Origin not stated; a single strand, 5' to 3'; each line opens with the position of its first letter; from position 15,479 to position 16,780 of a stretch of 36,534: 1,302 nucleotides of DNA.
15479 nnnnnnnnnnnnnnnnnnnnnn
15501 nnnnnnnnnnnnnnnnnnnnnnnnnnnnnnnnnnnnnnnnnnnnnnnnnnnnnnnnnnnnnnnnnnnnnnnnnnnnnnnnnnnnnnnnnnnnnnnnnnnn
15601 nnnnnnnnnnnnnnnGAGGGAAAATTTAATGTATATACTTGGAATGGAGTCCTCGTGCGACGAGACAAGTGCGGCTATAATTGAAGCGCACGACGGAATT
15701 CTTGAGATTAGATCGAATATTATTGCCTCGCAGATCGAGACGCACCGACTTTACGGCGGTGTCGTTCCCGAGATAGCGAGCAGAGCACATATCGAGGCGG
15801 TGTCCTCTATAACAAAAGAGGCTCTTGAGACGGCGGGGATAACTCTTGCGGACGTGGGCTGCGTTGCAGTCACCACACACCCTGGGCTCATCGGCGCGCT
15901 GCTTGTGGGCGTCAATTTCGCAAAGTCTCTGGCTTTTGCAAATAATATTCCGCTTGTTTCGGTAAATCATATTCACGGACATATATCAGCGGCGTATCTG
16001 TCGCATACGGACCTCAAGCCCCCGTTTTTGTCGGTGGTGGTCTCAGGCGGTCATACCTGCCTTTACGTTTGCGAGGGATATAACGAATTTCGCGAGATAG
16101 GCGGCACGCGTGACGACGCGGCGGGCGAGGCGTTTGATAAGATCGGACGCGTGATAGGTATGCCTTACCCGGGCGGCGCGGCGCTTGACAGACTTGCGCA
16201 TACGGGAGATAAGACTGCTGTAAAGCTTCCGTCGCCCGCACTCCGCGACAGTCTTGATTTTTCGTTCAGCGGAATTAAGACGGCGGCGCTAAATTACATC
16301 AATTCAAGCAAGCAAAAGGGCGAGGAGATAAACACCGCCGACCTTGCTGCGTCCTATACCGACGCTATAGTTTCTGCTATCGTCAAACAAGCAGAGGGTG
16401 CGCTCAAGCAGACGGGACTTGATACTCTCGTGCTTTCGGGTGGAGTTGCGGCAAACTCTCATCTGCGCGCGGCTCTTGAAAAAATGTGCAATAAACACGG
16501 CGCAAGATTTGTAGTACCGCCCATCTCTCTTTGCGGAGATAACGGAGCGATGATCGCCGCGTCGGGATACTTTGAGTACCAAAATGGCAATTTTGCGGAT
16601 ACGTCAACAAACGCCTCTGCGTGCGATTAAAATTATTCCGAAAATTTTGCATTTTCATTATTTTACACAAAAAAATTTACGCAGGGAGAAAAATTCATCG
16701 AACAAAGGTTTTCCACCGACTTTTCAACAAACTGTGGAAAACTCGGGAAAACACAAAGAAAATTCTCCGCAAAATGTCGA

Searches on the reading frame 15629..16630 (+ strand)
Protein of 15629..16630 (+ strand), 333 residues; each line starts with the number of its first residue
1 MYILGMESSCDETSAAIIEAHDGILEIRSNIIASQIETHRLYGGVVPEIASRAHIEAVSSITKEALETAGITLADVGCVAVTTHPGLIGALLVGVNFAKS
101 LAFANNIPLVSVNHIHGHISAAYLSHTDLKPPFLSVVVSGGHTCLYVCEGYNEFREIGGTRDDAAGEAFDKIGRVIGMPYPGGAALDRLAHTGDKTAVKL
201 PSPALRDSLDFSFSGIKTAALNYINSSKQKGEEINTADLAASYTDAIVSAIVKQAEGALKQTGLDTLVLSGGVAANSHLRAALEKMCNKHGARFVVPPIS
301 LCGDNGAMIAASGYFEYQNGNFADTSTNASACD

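Call 6: search_protein_families(library=pfam, proteins=[window:15629-16630:+])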
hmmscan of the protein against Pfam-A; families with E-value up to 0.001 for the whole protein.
window:15629-16630:+ (333 aa): 3 families
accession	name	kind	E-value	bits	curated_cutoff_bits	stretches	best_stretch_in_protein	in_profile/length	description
PF00814.31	TsaD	-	5.6e-91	305.3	24.8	1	26-310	1-263/264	tRNA N6-adenosine threonylcarbamoyltransferase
PF22521.2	HypF_C_2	-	6.9e-10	39.5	27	1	228-306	158-236/241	Carbamoyltransferase, Kae1-like Domain, second subdomain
PF00884.28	Sulfatase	-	0.00094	19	25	0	123-262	156-233/301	Sulfatase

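Call 12: find_homologous_proteins(query=window:15629-16630:+, max_evalue=1e-30)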
Query window:15629-16630:+ (333 aa): 7999 proteins with E <= 1e-30 among 8000 candidates; the best 120 are listed.
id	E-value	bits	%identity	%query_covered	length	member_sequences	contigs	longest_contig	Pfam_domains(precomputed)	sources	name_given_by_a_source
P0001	2.4e-210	715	97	100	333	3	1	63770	PF00814.32,PF22521.3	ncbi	-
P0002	1.4e-209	713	97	100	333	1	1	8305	PF00814.32,PF22521.3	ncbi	-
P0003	4.9e-208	708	97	100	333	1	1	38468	PF00814.32,PF22521.3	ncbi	-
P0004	2.7e-207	705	96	100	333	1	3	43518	PF00814.32,PF22521.3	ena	-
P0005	4.8e-207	704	96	100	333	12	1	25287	PF00814.32,PF22521.3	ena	-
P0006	5.8e-207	704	96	100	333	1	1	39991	PF00814.32,PF22521.3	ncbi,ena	-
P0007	6.1e-205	697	97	98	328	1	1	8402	PF00814.32,PF22521.3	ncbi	-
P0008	1.0e-203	693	96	98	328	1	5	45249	PF00814.32,PF22521.3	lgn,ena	-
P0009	1.3e-203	693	94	100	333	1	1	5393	PF00814.32,PF22521.3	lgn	-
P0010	1.5e-203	693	93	100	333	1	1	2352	PF00814.32,PF22521.3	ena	-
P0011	4.8e-203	691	96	98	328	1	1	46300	PF00814.32,PF22521.3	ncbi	-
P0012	5.2e-203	691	94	100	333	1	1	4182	PF00814.32,PF22521.3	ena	-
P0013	1.3e-202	690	94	100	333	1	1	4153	PF00814.32,PF22521.3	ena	-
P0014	1.8e-202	689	94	100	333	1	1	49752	PF00814.32,PF22521.3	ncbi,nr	ncbi:MAG: tRNA (adenosine(37)-N6)-threonylcarbamoyltransferase complex transferase subunit TsaD [Clo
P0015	2.7e-202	689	94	100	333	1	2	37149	PF00814.32,PF22521.3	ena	-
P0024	1.6e-183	627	86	100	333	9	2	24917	PF00814.32,PF22521.3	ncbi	-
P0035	1.3e-168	578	80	100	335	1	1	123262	PF00814.32,PF22521.3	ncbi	-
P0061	4.2e-163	560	77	100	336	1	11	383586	PF02543.22,PF00814.32,PF22521.3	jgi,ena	-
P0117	7.0e-158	543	73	100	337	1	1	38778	PF00814.32,PF22521.3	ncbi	-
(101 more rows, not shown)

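Call 14: find_related_loci(query=A1, collection=genome_contigs, flank=6000)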
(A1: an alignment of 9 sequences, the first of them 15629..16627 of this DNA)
Query A1 (333 aa) in genome_contigs; peptide patterns used: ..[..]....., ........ (x = any residue, [..] = any of these).
600 stretches matched a pattern (row limit reached: there are more); 597 encode a relative of the query (tblastn E <= 1e-3); the best 80 are kept; 80 distinct loci.
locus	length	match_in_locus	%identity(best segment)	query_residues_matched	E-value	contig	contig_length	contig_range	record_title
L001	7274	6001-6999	77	1-333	2e-171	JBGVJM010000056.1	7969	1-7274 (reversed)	MAG: Eubacteriales bacterium isolate fecal_MAG_111 fecal_MAG_111_contig_0056, whole genome shotgun sequence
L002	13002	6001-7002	73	1-333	3e-163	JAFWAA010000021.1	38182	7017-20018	MAG: Clostridia bacterium isolate RGIG5550 Sheep_Colon.Co__c1590077, whole genome shotgun sequence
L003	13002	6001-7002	70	1-333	4e-159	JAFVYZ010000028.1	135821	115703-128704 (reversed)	MAG: Clostridia bacterium isolate RGIG5523 Sheep_Colon.Co__c1644593, whole genome shotgun sequence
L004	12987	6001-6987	55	1-331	1e-115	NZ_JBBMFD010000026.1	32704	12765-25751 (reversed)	Solibaculum intestinale strain CLA-JM-H44 CLAJMH44_contig_26_length_32704, whole genome shotgun sequence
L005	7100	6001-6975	54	3-329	1e-110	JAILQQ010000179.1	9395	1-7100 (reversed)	MAG: Lachnospiraceae bacterium isolate RUI362 k141_3117532_flag=0_multi=12.0000_len=9395, whole genome shotgun sequence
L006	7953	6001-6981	53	1-329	2e-110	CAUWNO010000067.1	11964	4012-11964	MAG: uncultured Lachnospiraceae bacterium isolate SRS10476997__bin57 genome assembly, contig: SRS10476997_NODE_7080_leng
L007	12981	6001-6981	53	1-329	3e-110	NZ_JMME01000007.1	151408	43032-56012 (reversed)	Selenomonas sp. AE3005 DL94DRAFT_scaffold00006.6_C, whole genome shotgun sequence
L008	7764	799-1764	52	4-329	7e-110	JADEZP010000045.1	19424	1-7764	MAG: Quinella sp. 1Q7 NODE_315_length_19424_cov_9.11852_ID_5055825, whole genome shotgun sequence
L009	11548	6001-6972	53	4-329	9e-109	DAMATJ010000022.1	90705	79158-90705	MAG TPA_asm: Pelosinus fermentans isolate CTOTU48474 NODE_65_length_90705_cov_14.627391, whole genome shotgun sequence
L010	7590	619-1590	52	3-329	7e-109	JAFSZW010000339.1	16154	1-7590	MAG: Clostridia bacterium isolate RGIG3625 Goat_Rumen.Co__c1731342, whole genome shotgun sequence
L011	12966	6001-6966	52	4-329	2e-108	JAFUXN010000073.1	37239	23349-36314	MAG: Selenomonadaceae bacterium isolate RGIG4916 Roe_deer_Rumen-3__c169121, whole genome shotgun sequence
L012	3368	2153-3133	53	1-329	1e-110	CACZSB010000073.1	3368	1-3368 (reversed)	MAG: uncultured Lachnospiraceae bacterium isolate RUG12894 genome assembly, contig: RUG12894_asm_73, whole genome shotgu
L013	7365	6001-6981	50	4-331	2e-108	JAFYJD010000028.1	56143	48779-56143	MAG: Clostridia bacterium isolate RGIG7138 Water_buffalos_Abomasum-4__c1094260, whole genome shotgun sequence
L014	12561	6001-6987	51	1-331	6e-108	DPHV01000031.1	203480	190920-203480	MAG TPA_asm: Ruminococcus sp. isolate UBA11463 contig_2854, whole genome shotgun sequence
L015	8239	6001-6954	51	1-320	2e-107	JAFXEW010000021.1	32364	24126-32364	MAG: Lachnospiraceae bacterium isolate RGIG6352 Sheep_Rectum-4__c129543, whole genome shotgun sequence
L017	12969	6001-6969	50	4-328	2e-107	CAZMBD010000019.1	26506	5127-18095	MAG TPA_asm: uncultured Clostridiaceae bacterium isolate SRP192927_co8_27 genome assembly, contig: NODE_1394_length_2650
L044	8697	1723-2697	52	3-329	1e-100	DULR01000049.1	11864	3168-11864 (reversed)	MAG TPA_asm: Clostridiaceae bacterium isolate AS04akNAM_130 18290_AS04, whole genome shotgun sequence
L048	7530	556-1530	50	3-329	2e-99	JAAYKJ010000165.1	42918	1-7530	MAG: Clostridiaceae bacterium isolate AS10tlH2TH_408 183208_AS10, whole genome shotgun sequence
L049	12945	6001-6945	50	4-320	3e-99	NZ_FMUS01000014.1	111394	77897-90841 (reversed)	Alkaliphilus peptidifermentans DSM 18978, whole genome shotgun sequence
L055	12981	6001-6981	51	1-329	4e-98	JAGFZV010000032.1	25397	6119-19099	MAG: Bacillota bacterium isolate CTSoil_073 scaffold_825, whole genome shotgun sequence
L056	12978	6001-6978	51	3-329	3e-98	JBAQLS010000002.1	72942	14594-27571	MAG: Carboxydocellales bacterium isolate MFD12068_ilm_asm_bin15 k127_49375, whole genome shotgun sequence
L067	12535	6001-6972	49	3-329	2e-95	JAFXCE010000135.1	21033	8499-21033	MAG: Clostridia bacterium isolate RGIG6282 Sheep_Rectum-3__c1124658, whole genome shotgun sequence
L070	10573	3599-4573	49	3-329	1e-94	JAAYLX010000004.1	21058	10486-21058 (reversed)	MAG: Clostridiaceae bacterium isolate AS20ysBPTH_124 5500_AS20, whole genome shotgun sequence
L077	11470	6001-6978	45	1-329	1e-90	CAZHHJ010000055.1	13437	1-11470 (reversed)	MAG TPA_asm: uncultured Syntrophomonas sp. isolate binchicken_co139_500 genome assembly, contig: NODE_9868_length_13437_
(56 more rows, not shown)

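Call 18: search_protein_families(library=pfam, proteins=[L017:7160-9067:-, L049:9188-11113:-, L010:2101-3648:+, L044:3011-3715:-, L048:1937-2599:-, L070:4702-5415:-, L055:7299-8729:+, L056:7650-8957:+, L077:7155-7934:+, L067:7398-8186:+])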
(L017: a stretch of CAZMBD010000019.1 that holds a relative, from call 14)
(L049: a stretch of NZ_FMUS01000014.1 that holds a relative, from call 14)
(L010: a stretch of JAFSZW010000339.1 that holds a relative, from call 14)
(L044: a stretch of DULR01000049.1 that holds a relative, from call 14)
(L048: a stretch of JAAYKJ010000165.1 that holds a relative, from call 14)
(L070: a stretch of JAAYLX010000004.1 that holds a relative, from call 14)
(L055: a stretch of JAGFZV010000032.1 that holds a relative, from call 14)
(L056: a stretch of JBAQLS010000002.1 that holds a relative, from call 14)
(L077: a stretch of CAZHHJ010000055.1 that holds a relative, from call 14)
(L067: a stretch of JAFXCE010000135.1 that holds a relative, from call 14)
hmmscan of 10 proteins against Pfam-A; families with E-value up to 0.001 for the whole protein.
L017:7160-9067:- (635 aa): 18 families
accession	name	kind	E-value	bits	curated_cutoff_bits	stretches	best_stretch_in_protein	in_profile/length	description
PF00005.33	ABC_tran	-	2.1e-50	171.3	25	2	19-195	1-137/137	ABC transporter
PF12848.13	ABC_tran_Xtn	-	2.7e-22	79.1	25.9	1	234-321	1-85/85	ABC transporter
PF02463.25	SMC_N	-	1.5e-12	47.9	40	1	33-235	28-210/220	RecF/RecN/SMC N terminal domain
PF16326.10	ABC_tran_CTD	-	2e-12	47.6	32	1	567-633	2-68/69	ABC transporter C-terminal domain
PF13304.12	AAA_21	-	2.8e-10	41.2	27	0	361-378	3-20/304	AAA domain, putative AbiEii toxin, Type IV TA system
PF00931.28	NB-ARC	-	3.5e-07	30.2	23.5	1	359-446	20-113/248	NB-ARC domain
PF00006.31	ATP-synt_ab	-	6.9e-07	29.6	29.5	0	349-381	6-38/213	ATP synthase alpha/beta family, nucleotide-binding domain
PF00004.35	AAA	-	1.1e-05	26.3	21.2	0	362-381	3-22/131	ATPase family associated with various cellular activities (AAA)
PF08477.19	Roc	-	2e-05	25.2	27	0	359-418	1-62/119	Ras of Complex, Roc, domain of DAPkinase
PF13555.12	AAA_29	-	2.5e-05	24.4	27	0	351-378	16-43/61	P-loop containing region of AAA domain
PF01926.29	MMR_HSR1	-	5e-05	23.8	21.9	0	31-53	1-23/113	50S ribosome-binding GTPase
PF13401.12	AAA_22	-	0.00012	22.9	27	0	362-383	10-31/130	AAA domain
PF13521.12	AAA_28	-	0.00058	20.5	27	0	359-380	1-22/164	AAA domain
PF13173.12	AAA_14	-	0.00062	20.2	27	0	360-409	5-46/129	AAA domain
PF19263.5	DUF5906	-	0.00064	20.8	27.6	0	362-418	1-62/114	Family of unknown function (DUF5906)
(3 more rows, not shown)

L049:9188-11113:- (641 aa): 19 families
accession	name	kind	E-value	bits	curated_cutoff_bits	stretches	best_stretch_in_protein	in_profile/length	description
PF00005.33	ABC_tran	-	1.7e-51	174.9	25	2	19-196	1-137/137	ABC transporter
PF12848.13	ABC_tran_Xtn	-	9.3e-23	80.6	25.9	1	235-317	1-81/85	ABC transporter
PF13304.12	AAA_21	-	1.4e-17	65.1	27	3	108-228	190-304/304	AAA domain, putative AbiEii toxin, Type IV TA system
PF16326.10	ABC_tran_CTD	-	1.4e-08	35.2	32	1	577-635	7-65/69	ABC transporter C-terminal domain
PF13555.12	AAA_29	-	1.7e-07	31.3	27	0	348-376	11-39/61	P-loop containing region of AAA domain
PF02463.25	SMC_N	-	2e-07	31.1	40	1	33-230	28-205/220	RecF/RecN/SMC N terminal domain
PF13401.12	AAA_22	-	1.4e-06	29.1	27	0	362-428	8-64/130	AAA domain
PF01926.29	MMR_HSR1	-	1.4e-06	28.8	21.9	0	31-55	1-25/113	50S ribosome-binding GTPase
PF00006.31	ATP-synt_ab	-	3.5e-06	27.2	29.5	0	21-55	6-40/213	ATP synthase alpha/beta family, nucleotide-binding domain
PF13191.12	AAA_16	-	5.1e-06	27.5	32.6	0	358-398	23-63/167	AAA ATPase domain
PF00004.35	AAA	-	0.00016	22.6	21.2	0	363-393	2-32/131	ATPase family associated with various cellular activities (AAA)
PF03308.22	MeaB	-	0.00018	21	23.1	0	17-53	21-57/273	Methylmalonyl Co-A mutase-associated GTPase MeaB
PF00910.28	RNA_helicase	-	0.0003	21.7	21.5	0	363-387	2-26/105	RNA helicase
PF00931.28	NB-ARC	-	0.00036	20.3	23.5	1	351-446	15-111/248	NB-ARC domain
PF05729.18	NACHT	-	0.0004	20.7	26.7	0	362-395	3-39/167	NACHT domain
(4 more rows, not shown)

L010:2101-3648:+ (515 aa): 1 family
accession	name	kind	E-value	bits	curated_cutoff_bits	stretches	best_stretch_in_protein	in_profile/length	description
PF04892.17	VanZ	-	1.9e-18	67.7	30.1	1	93-211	1-125/126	VanZ like family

L044:3011-3715:- (234 aa): 1 family
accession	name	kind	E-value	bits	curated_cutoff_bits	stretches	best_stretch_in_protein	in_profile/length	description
PF01464.25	SLT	-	1.2e-27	96.2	21.3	1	109-213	2-112/117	Transglycosylase SLT domain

L048:1937-2599:- (220 aa): 2 families
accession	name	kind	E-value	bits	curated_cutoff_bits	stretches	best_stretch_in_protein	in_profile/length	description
PF01464.25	SLT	-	2e-27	95.5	21.3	1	99-198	3-108/117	Transglycosylase SLT domain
PF13406.11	SLT_2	-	0.00033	20.4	24.3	0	91-123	69-101/292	Transglycosylase SLT domain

L070:4702-5415:- (237 aa): 1 family
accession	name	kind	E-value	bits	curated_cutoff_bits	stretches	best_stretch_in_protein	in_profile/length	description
PF01464.25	SLT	-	1.7e-28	99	21.3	1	115-211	3-106/117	Transglycosylase SLT domain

L055:7299-8729:+ (476 aa): 6 families
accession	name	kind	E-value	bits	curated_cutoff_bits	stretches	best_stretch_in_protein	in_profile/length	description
PF07568.18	HisKA_2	-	3.5e-24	85.1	22.3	1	278-350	1-74/76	Histidine kinase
PF12282.15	GAF_PdtaS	-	8.7e-19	68.3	23.7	1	5-128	2-125/145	Histidine kinase PdtaS, GAF domain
PF02518.31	HATPase_c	-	6.2e-13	49.6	26.4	1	375-471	3-110/111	Histidine kinase-, DNA gyrase B-, and HSP90-like ATPase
PF07536.20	HWE_HK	-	2e-09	38.5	22.8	1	278-349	1-70/83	HWE histidine kinase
PF13581.12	HATPase_c_2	-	3.4e-06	27.5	27.4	1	368-447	22-110/127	Histidine kinase-like ATPase domain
PF08448.16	PAS_4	-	4.3e-05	24.1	23.1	0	169-263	6-109/110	PAS fold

L056:7650-8957:+ (435 aa): 1 family
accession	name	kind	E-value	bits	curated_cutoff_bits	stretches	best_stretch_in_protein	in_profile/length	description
PF00082.27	Peptidase_S8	-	1.1e-51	176.4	21.8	1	142-425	2-288/288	Subtilase family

L077:7155-7934:+ (259 aa): 1 family
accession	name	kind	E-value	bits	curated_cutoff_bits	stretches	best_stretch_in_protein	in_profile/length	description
PF01790.23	LGT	-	2.4e-61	207.6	24.9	1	5-242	1-240/240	Prolipoprotein diacylglyceryl transferase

L067:7398-8186:+ (262 aa): 1 family
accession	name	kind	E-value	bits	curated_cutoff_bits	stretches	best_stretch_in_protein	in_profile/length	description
PF01520.23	Amidase_3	-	4.8e-40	137.9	27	1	58-239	1-172/174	N-acetylmuramoyl-L-alanine amidase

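Call 33: find_encoding_contigs(protein=P0024, flank=4000, max_places=2)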
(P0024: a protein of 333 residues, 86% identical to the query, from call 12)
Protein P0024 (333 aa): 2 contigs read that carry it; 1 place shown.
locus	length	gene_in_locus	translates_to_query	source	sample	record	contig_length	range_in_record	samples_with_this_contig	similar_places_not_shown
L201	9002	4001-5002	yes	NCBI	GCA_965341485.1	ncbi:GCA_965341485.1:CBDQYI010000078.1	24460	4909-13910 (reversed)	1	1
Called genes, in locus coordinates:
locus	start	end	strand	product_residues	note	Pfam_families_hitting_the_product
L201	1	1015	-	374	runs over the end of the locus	PF00005:ABC_tran, PF08402:TOBE_2 (weak)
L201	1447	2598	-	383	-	PF00266:Aminotran_5, PF01053:Cys_Met_Meta_PP (faint)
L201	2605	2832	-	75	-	PF11823:Se_S_carrier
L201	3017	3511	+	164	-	PF00383:dCMP_cyt_deam_1, PF14437:MafB19-deam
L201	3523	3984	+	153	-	PF13302:Acetyltransf_3 (weak), PF00583:Acetyltransf_1, PF13673:Acetyltransf_10, PF08445:FR47, PF13508:Acetyltransf_7, PF13420:Acetyltransf_4 (weak), PF13718:GNAT_acetyltr_2 (faint)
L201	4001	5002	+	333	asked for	PF00814:TsaD, PF22521:HypF_C_2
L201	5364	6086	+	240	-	PF06971:Put_DNA-bind_N, PF02629:CoA_binding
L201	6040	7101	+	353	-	PF07261:DnaB_2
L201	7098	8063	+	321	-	PF01695:IstB_IS21, PF00308:Bac_DnaA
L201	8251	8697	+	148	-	PF09537:DUF2383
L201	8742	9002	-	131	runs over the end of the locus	-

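Call 34: find_encoding_contigs(protein=P0035, flank=4000, max_places=2)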
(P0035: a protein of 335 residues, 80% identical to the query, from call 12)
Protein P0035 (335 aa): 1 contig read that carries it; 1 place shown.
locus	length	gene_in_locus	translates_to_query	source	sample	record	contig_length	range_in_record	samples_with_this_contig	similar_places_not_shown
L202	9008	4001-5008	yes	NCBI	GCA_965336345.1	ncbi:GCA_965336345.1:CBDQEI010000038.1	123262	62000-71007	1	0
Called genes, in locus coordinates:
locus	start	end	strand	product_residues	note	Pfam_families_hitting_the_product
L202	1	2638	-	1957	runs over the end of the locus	PF18838:LPD23, PF18798:LPD3 (weak)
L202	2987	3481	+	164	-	PF00383:dCMP_cyt_deam_1, PF14437:MafB19-deam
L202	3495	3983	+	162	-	PF12746:GNAT_acetyltran, PF13302:Acetyltransf_3 (weak), PF13527:Acetyltransf_9 (faint), PF00583:Acetyltransf_1, PF13673:Acetyltransf_10, PF13508:Acetyltransf_7, PF08445:FR47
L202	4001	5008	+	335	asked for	PF00814:TsaD, PF22521:HypF_C_2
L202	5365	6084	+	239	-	PF06971:Put_DNA-bind_N, PF02629:CoA_binding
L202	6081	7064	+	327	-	PF07261:DnaB_2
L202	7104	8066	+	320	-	PF01695:IstB_IS21, PF00308:Bac_DnaA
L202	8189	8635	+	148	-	-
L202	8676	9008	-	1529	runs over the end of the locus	-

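Call 35: find_encoding_contigs(protein=P0061, flank=4000, max_places=2)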
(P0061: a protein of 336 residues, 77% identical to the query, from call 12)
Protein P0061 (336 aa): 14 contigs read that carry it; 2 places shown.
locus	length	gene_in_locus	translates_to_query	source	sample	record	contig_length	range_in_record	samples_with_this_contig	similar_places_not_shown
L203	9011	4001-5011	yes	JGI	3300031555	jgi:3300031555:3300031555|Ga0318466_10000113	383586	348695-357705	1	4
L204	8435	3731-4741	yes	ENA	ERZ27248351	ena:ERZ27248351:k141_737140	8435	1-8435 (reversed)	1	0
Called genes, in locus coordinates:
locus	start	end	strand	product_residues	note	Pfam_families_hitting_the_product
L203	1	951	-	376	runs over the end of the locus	PF00005:ABC_tran, PF08402:TOBE_2 (weak)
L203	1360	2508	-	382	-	PF00266:Aminotran_5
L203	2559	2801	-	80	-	-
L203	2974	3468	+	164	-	PF00383:dCMP_cyt_deam_1, PF14437:MafB19-deam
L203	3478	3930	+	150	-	PF00583:Acetyltransf_1, PF12746:GNAT_acetyltran (weak), PF13302:Acetyltransf_3 (weak), PF08445:FR47, PF13508:Acetyltransf_7, PF13673:Acetyltransf_10, PF13420:Acetyltransf_4 (weak)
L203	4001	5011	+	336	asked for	PF02543:Carbam_trans_N (faint), PF00814:TsaD, PF22521:HypF_C_2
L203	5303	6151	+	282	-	PF06971:Put_DNA-bind_N, PF02629:CoA_binding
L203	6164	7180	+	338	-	PF07261:DnaB_2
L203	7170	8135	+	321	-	PF01695:IstB_IS21, PF00308:Bac_DnaA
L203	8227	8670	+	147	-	PF09537:DUF2383 (weak)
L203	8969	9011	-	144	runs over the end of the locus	PF01220:DHquinase_II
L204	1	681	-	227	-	?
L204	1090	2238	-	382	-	PF00266:Aminotran_5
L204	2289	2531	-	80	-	-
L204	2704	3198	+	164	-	PF00383:dCMP_cyt_deam_1, PF14437:MafB19-deam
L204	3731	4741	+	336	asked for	PF02543:Carbam_trans_N (faint), PF00814:TsaD, PF22521:HypF_C_2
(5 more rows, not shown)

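Call 36: find_encoding_contigs(protein=P0117, flank=4000, max_places=2)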
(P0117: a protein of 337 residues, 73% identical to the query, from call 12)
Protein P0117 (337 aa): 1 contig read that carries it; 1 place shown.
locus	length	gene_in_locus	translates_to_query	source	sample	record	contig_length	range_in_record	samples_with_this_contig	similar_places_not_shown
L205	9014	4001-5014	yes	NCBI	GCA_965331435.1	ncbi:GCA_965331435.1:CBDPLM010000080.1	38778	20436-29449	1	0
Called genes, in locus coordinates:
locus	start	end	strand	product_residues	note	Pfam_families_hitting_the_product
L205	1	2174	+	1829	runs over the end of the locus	PF13385:Laminin_G_3 (faint)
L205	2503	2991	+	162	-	PF00383:dCMP_cyt_deam_1, PF14437:MafB19-deam (weak)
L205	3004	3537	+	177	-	PF01451:LMWPc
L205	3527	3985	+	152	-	PF13302:Acetyltransf_3 (weak), PF00583:Acetyltransf_1, PF13673:Acetyltransf_10, PF24553:Rv0428c_C (weak), PF13508:Acetyltransf_7, PF08445:FR47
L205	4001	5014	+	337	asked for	PF00814:TsaD, PF22521:HypF_C_2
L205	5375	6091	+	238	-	PF06971:Put_DNA-bind_N, PF02629:CoA_binding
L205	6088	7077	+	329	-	PF07261:DnaB_2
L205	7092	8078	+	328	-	PF01695:IstB_IS21, PF00308:Bac_DnaA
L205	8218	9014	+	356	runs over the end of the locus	-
